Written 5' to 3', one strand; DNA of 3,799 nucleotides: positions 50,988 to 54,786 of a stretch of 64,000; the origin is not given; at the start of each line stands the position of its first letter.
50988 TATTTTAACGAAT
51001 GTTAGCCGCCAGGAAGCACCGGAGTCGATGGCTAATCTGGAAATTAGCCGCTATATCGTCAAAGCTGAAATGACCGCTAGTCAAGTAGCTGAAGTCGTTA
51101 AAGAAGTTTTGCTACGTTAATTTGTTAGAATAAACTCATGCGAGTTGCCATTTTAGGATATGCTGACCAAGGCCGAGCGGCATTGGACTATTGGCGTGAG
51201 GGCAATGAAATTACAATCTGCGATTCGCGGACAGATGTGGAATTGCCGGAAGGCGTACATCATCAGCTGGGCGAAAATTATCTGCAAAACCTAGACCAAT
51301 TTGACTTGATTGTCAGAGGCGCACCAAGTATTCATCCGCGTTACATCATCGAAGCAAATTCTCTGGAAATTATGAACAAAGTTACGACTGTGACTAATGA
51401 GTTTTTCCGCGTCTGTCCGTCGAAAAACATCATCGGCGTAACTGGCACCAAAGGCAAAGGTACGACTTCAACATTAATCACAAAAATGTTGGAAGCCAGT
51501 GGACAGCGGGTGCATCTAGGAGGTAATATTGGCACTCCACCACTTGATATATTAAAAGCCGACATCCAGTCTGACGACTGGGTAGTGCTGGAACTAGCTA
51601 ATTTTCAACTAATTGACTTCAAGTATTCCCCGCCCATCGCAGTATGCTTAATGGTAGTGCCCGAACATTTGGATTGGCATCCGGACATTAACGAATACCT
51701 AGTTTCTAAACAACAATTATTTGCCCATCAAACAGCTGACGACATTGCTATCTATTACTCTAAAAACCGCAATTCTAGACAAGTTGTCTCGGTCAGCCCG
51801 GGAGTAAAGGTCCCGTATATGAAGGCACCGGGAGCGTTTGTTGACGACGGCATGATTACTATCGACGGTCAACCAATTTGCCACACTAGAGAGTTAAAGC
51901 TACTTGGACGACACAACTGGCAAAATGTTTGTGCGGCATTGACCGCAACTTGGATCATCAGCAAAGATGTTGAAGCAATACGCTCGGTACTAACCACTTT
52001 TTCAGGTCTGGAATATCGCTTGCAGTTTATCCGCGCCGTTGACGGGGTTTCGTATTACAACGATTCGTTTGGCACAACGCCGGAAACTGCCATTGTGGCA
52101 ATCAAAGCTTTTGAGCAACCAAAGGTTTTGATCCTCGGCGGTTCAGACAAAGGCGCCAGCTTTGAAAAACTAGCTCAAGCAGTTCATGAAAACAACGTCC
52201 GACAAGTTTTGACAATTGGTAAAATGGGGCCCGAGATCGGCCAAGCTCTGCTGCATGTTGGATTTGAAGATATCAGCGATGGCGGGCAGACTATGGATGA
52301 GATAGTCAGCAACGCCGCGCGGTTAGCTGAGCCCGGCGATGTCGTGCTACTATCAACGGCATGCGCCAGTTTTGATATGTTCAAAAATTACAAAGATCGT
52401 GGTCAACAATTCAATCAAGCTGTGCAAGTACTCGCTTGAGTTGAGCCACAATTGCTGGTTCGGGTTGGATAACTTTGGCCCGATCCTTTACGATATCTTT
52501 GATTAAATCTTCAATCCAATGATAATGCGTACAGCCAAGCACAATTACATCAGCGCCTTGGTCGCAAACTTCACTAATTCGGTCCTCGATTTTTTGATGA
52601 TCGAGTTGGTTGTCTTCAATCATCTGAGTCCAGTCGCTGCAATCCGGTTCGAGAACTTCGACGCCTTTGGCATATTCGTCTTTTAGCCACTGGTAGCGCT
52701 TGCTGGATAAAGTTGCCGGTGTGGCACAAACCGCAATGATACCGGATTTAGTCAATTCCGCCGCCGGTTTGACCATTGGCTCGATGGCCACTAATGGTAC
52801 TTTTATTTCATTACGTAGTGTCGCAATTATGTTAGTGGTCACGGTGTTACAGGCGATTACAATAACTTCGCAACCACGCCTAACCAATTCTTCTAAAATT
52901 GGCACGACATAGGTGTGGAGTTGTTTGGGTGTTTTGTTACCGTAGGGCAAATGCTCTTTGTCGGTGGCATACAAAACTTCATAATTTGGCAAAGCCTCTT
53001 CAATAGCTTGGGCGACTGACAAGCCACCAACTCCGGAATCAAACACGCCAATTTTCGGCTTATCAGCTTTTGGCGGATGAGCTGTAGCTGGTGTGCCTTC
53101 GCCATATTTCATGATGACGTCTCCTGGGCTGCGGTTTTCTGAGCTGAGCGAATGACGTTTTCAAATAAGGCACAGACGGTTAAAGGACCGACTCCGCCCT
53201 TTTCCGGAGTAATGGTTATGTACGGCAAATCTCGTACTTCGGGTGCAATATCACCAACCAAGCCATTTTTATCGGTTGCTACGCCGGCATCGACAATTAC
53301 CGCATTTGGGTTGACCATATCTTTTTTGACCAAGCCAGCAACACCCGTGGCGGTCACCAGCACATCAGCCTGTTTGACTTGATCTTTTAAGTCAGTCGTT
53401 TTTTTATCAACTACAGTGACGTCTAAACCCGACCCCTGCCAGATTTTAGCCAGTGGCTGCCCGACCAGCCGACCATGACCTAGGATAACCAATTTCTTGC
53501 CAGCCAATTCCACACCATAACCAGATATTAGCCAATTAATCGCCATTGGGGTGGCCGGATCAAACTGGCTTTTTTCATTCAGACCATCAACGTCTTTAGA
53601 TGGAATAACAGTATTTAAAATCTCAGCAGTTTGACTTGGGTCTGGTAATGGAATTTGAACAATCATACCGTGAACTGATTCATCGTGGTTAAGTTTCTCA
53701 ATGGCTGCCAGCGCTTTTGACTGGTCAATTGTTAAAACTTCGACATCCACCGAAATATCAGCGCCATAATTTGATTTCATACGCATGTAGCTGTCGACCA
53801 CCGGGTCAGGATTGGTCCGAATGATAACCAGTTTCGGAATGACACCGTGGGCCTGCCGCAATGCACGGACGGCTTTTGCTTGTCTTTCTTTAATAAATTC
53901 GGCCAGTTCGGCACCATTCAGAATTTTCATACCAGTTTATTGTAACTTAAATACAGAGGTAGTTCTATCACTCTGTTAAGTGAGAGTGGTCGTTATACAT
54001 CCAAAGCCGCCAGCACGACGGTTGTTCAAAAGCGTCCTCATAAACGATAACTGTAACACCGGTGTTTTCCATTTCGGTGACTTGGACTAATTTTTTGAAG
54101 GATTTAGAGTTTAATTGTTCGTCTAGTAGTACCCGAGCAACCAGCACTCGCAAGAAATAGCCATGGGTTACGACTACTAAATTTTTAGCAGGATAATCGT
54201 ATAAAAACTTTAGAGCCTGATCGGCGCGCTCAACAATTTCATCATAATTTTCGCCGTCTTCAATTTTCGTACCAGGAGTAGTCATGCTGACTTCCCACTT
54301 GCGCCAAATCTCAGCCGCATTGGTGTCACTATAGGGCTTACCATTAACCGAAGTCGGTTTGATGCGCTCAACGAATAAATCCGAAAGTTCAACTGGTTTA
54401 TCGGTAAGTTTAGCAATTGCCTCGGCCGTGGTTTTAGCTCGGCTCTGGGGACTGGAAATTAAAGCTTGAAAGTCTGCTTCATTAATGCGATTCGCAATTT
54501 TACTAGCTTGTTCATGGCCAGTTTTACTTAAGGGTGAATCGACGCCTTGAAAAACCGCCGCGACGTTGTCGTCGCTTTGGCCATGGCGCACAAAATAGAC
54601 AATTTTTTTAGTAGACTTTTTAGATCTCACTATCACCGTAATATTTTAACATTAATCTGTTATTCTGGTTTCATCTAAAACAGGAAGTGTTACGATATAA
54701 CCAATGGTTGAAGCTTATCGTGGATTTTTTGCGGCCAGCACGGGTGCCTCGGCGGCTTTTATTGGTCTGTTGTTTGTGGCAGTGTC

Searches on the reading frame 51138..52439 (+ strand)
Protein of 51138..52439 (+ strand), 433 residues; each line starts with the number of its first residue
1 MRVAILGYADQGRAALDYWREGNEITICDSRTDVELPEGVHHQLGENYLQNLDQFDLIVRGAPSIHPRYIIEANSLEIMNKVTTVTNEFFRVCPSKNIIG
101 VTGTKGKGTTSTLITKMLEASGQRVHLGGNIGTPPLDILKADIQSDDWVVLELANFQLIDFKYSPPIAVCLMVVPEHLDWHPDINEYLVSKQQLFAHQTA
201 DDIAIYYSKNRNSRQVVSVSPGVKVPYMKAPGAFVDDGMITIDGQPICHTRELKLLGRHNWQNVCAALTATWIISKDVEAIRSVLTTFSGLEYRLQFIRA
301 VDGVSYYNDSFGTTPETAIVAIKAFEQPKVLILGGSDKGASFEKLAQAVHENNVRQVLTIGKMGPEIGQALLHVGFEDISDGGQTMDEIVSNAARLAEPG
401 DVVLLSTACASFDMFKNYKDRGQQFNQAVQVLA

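Call 61: search_protein_families(library=pfam, proteins=[window:51138-52439:+], max_evalue=0.001)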
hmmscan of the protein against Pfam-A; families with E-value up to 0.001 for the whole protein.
window:51138-52439:+ (433 aa): 3 families
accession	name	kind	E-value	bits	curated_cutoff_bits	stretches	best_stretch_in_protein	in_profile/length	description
PF08245.18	Mur_ligase_M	-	2.9e-18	67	24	1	101-270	1-199/200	Mur ligase middle domain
PF02875.26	Mur_ligase_C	-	1.3e-11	45.9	28.4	1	294-409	2-127/127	Mur ligase, glutamate ligase domain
PF02579.22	Nitro_FeMo-Co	-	0.00016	22.3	26.3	0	307-392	5-91/94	Dinitrogenase iron-molybdenum cofactor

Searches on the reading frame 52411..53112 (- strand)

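Call 61: search_protein_families(library=pfam, proteins=[window:52411-53112:-], max_evalue=0.001)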
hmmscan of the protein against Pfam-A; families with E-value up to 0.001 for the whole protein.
window:52411-53112:- (233 aa): 2 families
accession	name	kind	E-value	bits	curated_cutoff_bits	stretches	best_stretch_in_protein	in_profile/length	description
PF01177.27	Asp_Glu_race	-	6e-19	69.1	31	1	32-224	11-210/211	Asp/Glu/Hydantoin racemase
PF07302.16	AroM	-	0.00024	21.1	23.8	1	71-198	77-189/219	AroM protein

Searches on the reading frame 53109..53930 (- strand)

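Call 61: search_protein_families(library=pfam, proteins=[window:53109-53930:-], max_evalue=0.001)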
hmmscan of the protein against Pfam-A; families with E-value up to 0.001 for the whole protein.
window:53109-53930:- (273 aa): 3 families
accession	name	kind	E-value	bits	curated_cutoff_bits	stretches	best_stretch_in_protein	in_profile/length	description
PF02882.25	THF_DHG_CYH_C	-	9.6e-40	136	27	1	119-265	11-158/160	Tetrahydrofolate dehydrogenase/cyclohydrolase, NAD(P)-binding domain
PF00763.28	THF_DHG_CYH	-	3e-23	82.7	32.8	1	4-115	1-115/115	Tetrahydrofolate dehydrogenase/cyclohydrolase, catalytic domain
PF02826.25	2-Hacid_dh_C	-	0.00029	20.7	25.1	1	138-184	30-74/178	D-isomer specific 2-hydroxyacid dehydrogenase, NAD binding domain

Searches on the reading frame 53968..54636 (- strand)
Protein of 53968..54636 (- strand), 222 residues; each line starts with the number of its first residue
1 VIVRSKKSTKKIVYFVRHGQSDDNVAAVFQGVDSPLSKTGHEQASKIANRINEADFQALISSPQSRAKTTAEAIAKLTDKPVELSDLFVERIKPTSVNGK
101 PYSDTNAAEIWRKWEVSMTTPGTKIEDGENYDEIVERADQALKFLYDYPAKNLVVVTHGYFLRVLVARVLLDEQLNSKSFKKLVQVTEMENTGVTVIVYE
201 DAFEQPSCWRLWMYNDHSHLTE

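Call 61: search_protein_families(library=pfam, proteins=[window:53968-54636:-], max_evalue=0.001)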
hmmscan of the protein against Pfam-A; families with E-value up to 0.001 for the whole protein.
window:53968-54636:- (222 aa): 1 family
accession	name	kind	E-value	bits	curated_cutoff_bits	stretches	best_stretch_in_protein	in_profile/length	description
PF00300.27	His_Phos_1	-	2.8e-32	112.4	21.7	1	13-203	1-185/194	Histidine phosphatase superfamily (branch 1)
